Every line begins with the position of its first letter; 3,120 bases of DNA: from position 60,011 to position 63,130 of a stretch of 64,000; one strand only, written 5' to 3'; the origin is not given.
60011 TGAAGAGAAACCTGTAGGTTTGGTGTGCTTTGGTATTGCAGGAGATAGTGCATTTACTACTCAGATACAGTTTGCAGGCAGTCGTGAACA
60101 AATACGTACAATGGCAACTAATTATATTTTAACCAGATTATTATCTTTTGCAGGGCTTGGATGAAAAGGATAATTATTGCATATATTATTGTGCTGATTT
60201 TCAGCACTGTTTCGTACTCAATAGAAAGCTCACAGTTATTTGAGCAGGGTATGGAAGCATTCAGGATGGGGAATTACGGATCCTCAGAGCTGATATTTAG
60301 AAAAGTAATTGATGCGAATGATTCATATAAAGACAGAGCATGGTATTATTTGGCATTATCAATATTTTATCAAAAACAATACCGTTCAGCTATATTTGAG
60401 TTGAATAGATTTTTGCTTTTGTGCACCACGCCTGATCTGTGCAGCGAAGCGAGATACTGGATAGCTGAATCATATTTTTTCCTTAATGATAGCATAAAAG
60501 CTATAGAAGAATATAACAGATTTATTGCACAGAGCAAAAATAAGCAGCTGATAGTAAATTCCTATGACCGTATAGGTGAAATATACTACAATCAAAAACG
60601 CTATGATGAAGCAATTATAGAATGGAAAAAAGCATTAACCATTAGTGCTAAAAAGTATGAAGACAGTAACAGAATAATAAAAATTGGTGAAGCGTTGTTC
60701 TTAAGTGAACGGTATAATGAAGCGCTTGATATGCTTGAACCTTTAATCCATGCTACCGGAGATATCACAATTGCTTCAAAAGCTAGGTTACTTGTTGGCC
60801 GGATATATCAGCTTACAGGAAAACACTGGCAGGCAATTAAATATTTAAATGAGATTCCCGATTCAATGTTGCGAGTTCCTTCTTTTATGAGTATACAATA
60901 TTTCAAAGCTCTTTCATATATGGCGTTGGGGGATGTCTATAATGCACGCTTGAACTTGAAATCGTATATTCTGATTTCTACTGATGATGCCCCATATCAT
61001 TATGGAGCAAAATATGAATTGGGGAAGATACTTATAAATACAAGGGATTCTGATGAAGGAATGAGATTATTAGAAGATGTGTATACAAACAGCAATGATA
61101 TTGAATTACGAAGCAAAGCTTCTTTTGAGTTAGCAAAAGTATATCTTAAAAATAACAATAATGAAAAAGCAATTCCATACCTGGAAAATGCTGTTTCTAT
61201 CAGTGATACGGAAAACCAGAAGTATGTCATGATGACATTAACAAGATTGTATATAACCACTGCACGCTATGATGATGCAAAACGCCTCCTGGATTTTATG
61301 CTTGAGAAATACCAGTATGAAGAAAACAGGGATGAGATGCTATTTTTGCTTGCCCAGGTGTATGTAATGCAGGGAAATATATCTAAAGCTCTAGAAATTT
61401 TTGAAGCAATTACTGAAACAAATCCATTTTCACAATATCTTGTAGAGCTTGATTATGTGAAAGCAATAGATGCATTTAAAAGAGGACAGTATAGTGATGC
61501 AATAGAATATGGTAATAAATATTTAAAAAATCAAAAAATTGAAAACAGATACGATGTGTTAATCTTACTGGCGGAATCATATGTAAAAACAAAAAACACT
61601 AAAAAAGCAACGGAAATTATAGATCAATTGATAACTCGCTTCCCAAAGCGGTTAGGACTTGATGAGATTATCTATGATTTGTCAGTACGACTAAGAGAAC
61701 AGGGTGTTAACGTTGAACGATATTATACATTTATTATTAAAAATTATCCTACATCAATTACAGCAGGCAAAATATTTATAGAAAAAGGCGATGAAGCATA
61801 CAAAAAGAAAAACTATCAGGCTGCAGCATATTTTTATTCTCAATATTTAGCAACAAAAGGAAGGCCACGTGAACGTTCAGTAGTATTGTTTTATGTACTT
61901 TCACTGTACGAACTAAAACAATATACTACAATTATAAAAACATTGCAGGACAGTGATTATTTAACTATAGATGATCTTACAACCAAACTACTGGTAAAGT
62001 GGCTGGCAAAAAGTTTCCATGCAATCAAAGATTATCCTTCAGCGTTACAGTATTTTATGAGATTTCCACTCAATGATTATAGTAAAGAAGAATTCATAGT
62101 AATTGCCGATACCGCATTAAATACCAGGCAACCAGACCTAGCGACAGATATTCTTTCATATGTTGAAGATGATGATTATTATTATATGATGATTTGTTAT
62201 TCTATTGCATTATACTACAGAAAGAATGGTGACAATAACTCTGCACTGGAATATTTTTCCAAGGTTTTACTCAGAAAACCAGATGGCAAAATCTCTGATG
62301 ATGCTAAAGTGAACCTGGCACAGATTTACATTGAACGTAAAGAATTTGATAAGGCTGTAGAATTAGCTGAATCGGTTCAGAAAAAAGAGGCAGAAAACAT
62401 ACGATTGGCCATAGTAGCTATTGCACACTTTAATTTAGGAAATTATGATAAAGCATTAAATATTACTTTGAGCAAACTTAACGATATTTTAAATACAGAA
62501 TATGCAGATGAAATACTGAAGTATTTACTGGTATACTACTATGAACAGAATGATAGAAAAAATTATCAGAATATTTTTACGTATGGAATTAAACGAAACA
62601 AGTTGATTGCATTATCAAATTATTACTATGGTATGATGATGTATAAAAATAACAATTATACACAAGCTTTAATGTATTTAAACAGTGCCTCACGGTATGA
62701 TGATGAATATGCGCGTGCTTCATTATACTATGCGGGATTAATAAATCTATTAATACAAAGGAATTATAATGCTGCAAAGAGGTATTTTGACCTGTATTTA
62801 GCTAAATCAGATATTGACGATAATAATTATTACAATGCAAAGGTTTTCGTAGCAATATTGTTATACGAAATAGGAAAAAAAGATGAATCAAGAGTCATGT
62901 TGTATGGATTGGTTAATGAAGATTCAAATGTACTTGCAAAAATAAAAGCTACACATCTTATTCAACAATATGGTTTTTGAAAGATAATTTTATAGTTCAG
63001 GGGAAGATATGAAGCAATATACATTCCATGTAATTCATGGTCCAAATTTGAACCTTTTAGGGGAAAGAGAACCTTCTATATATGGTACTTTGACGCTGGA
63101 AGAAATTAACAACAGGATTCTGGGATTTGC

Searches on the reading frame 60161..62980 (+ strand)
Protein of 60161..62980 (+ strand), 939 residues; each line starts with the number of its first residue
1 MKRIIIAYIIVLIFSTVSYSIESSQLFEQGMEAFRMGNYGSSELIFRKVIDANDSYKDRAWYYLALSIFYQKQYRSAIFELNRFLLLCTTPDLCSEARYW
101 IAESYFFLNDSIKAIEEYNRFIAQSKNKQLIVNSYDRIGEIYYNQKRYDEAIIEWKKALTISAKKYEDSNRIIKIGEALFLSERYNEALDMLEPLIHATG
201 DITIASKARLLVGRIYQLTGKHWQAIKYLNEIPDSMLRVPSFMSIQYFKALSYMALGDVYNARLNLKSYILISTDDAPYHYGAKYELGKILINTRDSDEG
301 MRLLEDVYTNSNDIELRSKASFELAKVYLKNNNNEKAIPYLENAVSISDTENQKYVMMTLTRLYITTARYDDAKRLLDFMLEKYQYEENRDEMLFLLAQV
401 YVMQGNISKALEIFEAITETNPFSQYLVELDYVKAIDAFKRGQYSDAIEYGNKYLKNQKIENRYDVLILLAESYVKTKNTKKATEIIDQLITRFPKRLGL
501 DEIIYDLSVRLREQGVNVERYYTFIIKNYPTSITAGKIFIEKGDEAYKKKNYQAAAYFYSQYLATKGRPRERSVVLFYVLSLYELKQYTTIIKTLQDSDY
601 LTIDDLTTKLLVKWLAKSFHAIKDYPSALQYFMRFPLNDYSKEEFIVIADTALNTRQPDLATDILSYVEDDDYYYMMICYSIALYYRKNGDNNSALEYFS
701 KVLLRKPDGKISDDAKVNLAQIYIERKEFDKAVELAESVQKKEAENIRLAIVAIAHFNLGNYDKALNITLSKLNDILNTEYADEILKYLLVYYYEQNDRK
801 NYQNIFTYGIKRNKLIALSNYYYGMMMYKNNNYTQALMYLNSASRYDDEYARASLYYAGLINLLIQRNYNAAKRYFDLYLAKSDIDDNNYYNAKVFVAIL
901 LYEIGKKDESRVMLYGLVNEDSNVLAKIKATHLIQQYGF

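Call 84: search_protein_families(library=pfam, proteins=[window:60161-62980:+], max_evalue=0.0001)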
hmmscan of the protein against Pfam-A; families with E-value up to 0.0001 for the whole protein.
window:60161-62980:+ (939 aa): 20 families
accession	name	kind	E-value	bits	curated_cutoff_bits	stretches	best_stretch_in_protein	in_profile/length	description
PF14559.12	TPR_19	-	8.1e-40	135.4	25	1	688-749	3-61/68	Tetratricopeptide repeat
PF07719.23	TPR_2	-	3e-36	120.9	27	0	134-161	3-30/34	Tetratricopeptide repeat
PF13432.12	TPR_16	-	9.6e-36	122.3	32.7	0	681-739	2-57/65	Tetratricopeptide repeat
PF12895.13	ANAPC3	-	3.4e-28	98.2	27.2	0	379-427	10-61/82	Anaphase-promoting complex, cyclosome, subunit 3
PF13174.12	TPR_6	-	3.9e-28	96.6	26.3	0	465-496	1-32/33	Tetratricopeptide repeat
PF13428.12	TPR_14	-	8.7e-27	91.3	23.5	0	393-424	3-34/44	Tetratricopeptide repeat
PF00515.34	TPR_1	-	9.7e-25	85.8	27.8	0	679-708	4-33/34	Tetratricopeptide repeat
PF13424.12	TPR_12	-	2.6e-24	85.6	30.1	1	133-193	4-69/77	Tetratricopeptide repeat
PF13181.12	TPR_8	-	9.3e-22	75.7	25.7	0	133-164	2-33/34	Tetratricopeptide repeat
PF13374.12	TPR_10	-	2.7e-14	53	27.5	0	133-166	3-36/42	Tetratricopeptide repeat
PF13176.12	TPR_7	-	1.8e-13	49.8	27.9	0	323-352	4-33/36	Tetratricopeptide repeat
PF25058.1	ARM_TT21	-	1.4e-10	41.8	27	1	351-422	54-125/155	Tetratricopeptide repeat protein 21 ARM repeat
PF09976.15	TPR_21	-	1.5e-09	38.3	25.5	0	686-742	86-142/193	Tetratricopeptide repeat-like domain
PF25062.1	ARM_TT21_N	-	5.3e-09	36.6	40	1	388-496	97-200/222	Tetratricopeptide repeat protein 21 N-terminal ARM repeat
PF17874.7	TPR_MalT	-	2.9e-08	33.8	45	1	304-415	187-304/336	MalT-like TPR region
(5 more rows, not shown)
